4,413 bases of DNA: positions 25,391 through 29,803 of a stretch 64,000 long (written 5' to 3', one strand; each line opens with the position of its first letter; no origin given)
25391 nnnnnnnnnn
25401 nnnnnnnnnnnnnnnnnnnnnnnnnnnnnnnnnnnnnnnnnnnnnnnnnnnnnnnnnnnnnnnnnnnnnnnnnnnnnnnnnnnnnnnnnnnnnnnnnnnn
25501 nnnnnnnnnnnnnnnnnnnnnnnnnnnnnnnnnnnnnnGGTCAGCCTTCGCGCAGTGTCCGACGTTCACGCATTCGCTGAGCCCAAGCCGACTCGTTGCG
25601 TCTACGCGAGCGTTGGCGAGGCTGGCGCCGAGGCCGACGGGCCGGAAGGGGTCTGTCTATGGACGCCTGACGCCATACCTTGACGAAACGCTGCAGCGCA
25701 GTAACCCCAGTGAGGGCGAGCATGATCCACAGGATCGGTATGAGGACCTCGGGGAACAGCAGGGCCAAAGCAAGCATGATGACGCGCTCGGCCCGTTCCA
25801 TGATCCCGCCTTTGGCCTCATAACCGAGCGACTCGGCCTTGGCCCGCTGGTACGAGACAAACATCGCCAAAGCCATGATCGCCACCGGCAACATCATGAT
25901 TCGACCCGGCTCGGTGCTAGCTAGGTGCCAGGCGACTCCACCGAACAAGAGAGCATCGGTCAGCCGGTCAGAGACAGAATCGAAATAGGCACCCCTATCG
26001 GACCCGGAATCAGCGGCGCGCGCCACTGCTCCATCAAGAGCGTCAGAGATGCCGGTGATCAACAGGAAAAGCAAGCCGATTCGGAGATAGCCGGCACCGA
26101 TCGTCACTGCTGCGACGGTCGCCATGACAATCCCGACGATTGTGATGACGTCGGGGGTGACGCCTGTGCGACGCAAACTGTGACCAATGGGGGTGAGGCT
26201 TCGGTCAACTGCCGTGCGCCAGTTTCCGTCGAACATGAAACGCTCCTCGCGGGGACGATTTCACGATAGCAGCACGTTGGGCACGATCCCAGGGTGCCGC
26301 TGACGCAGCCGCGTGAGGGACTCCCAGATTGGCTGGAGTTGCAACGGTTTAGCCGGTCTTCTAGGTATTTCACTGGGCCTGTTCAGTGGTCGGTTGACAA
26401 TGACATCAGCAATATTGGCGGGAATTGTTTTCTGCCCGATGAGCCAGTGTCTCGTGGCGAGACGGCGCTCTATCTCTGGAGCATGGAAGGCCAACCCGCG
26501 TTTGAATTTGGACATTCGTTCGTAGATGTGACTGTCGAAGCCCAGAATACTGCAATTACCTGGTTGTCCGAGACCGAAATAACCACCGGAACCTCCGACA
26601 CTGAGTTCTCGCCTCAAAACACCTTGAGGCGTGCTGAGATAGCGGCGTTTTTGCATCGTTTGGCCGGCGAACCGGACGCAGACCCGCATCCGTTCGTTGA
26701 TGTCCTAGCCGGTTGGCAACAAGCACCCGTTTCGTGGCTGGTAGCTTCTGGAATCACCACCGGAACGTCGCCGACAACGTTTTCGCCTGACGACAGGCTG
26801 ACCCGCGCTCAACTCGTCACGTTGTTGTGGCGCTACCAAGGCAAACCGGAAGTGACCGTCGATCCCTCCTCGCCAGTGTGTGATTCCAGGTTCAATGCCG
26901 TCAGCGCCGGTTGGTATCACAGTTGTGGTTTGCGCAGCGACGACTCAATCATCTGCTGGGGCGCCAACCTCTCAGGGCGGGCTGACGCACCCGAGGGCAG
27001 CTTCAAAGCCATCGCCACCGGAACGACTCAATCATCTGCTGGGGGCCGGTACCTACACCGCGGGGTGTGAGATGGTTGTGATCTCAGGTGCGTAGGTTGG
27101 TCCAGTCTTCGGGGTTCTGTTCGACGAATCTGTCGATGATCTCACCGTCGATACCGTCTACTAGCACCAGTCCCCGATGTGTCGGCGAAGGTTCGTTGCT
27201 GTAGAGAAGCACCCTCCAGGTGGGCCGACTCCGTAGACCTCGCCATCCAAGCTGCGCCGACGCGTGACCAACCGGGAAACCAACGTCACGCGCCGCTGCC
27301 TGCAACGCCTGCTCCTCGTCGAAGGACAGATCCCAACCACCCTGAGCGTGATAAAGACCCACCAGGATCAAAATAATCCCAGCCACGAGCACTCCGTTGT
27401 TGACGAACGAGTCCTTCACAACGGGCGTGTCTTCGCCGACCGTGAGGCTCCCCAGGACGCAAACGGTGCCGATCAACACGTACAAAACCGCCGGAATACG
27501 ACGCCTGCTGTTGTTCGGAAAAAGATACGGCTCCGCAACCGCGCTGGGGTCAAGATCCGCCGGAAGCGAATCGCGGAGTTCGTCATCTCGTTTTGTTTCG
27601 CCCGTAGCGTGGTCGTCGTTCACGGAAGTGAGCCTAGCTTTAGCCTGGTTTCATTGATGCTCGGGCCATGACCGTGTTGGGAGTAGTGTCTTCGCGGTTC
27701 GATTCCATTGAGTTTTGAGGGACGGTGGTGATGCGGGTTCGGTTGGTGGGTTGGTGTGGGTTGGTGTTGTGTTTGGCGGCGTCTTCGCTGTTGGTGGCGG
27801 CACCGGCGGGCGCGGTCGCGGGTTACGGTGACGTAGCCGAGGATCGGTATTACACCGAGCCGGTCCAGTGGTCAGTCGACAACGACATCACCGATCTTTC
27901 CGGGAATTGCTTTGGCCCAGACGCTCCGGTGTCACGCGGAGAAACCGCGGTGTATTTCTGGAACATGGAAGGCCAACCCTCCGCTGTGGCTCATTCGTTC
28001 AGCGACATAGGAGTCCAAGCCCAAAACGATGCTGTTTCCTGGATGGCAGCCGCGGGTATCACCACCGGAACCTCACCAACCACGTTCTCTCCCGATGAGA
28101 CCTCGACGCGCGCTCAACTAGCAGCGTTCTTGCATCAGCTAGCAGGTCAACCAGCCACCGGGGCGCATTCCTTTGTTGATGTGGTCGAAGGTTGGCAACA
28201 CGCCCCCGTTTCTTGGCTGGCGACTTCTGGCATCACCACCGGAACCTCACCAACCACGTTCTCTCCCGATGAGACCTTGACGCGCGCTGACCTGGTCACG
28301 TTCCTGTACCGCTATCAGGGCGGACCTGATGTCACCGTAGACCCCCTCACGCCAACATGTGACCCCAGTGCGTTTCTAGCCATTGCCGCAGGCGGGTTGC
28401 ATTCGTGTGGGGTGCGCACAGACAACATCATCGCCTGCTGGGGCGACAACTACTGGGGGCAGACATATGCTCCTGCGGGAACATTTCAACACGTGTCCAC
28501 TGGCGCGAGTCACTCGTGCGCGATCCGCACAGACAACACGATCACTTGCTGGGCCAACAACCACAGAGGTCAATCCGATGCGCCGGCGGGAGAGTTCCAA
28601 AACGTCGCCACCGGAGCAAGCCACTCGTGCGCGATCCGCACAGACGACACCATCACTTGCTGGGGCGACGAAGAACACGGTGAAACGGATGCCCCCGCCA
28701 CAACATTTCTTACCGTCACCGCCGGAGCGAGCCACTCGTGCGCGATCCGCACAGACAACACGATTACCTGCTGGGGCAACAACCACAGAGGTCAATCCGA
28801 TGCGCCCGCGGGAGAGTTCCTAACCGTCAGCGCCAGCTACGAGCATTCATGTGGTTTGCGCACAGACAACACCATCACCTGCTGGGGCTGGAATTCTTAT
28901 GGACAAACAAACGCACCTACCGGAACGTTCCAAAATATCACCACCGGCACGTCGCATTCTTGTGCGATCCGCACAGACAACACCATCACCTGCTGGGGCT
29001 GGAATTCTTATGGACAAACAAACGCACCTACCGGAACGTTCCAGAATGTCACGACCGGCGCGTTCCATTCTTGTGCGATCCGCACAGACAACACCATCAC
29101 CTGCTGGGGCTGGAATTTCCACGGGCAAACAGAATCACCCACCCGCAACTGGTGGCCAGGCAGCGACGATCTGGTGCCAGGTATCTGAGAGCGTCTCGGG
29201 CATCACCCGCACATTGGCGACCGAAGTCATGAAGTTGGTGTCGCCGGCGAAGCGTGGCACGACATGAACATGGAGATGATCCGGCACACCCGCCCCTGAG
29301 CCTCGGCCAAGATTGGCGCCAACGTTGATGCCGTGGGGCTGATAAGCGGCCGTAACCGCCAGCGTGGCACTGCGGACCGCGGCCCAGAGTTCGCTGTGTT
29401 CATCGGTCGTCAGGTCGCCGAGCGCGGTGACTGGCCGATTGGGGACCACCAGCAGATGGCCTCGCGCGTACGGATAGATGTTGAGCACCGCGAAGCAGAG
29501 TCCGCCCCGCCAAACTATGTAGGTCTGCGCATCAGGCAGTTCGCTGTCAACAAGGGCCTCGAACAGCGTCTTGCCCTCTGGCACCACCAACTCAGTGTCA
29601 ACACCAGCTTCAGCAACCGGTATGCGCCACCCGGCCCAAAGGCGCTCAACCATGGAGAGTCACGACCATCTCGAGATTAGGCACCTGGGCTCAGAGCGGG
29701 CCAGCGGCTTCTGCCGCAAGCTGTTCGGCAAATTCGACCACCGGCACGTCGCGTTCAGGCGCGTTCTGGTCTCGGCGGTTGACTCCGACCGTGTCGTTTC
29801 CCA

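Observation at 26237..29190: Opposite-strand SLH/RCC1 genes wedged into the conserved HIT / pgsA-acyltransferase-pimA cluster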

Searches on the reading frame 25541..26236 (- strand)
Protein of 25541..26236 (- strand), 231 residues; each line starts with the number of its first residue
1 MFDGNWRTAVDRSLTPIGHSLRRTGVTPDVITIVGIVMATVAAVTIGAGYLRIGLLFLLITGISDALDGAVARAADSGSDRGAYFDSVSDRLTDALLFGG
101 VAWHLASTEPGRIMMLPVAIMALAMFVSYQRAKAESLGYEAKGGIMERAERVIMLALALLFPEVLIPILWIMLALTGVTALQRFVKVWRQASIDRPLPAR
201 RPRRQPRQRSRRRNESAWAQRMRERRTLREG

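Call 3: search_protein_families(library=pfam, proteins=[window:25541-26236:-], max_evalue=0.01)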
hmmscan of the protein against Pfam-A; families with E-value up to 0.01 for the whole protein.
window:25541-26236:- (231 aa): 1 family
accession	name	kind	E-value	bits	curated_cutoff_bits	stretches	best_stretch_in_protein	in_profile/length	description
PF01066.26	CDP-OH_P_transf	-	2.9e-12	47.7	22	1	27-176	3-150/152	CDP-alcohol phosphatidyltransferase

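Call 30: search_protein_families(library=ncbifam, proteins=[window:25541-26236:-], max_evalue=0.01)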
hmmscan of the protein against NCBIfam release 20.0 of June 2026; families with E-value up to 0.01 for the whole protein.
window:25541-26236:- (231 aa): 11 families
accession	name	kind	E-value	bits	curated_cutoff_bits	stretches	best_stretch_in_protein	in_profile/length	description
NF040950.1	archin_ph_syn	equivalog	7e-44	150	180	1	6-190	4-190/191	archaetidylinositol phosphate synthase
NF045883.1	PIPSynth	equivalog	2.7e-40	138.2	170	1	7-191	4-196/197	phosphatidylinositol phosphate synthase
NF052561.1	PIPSynBT1523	equivalog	1.2e-24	87.4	350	1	13-165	12-174/232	hypothetical protein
NF041135.1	IPPtranDIPPsyn_Thcocales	equivalog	3e-12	46.2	580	1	26-179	250-408/419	bifunctional L-myo-inositol-1-phosphate cytidylyltransferase/CDP-L-myo-inositol myo-inositolphosphotransferase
TIGR04217.1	archae_ser_T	exception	7.7e-07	29.1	200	1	26-175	8-154/221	archaetidylserine synthase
NF038087.1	arch_ser_synth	exception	2.7e-05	23.9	240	1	27-99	6-76/216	archaetidylserine synthase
TIGR00473.1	pssA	equivalog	4.1e-05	23.7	107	1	40-130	9-98/153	CDP-diacylglycerol--serine O-phosphatidyltransferase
NF053678.1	ClpnSynClsA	equivalog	0.00019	21.6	240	1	49-93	28-72/180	cardiolipin synthase ClsA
NF038086.1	anchor_synt_A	exception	0.00022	21.1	200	1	23-95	6-79/222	protein sorting system archaetidylserine synthase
TIGR00560.1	pgsA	equivalog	0.00071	20.1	109.1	1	31-111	13-94/183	CDP-diacylglycerol--glycerol-3-phosphate 3-phosphatidyltransferase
NF045887.1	PhCholSynPs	equivalog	0.0089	15.6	300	0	30-182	17-171/235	phosphatidylcholine synthase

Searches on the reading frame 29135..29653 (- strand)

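Call 3: search_protein_families(library=pfam, proteins=[window:29135-29653:-], max_evalue=0.01)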
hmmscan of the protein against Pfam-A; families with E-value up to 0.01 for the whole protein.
window:29135-29653:- (172 aa): 2 families
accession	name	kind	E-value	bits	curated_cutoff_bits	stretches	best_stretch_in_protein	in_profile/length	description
PF01230.28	HIT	-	9.3e-16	58.7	21.5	1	44-135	6-96/98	HIT domain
PF11969.13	DcpS_C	-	5.3e-06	27.3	24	1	31-133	4-101/114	Scavenger mRNA decapping enzyme C-term binding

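Call 30: search_protein_families(library=ncbifam, proteins=[window:29135-29653:-], max_evalue=0.01)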
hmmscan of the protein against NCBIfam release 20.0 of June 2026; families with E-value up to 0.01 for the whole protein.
window:29135-29653:- (172 aa): 3 families
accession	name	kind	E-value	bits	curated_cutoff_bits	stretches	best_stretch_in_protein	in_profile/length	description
NF052622.1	ATPAdlTfActino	equivalog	1.8e-41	141.6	290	1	2-166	12-174/176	ATP adenylyltransferase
NF045834.1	M_plasma_HinT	exception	2.9e-08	34.5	130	1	31-133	2-100/102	histidine triad protein HinT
NF007965.0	PRK10687.1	equivalog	8.8e-05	22.6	206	1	28-132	4-105/119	purine nucleoside phosphoramidase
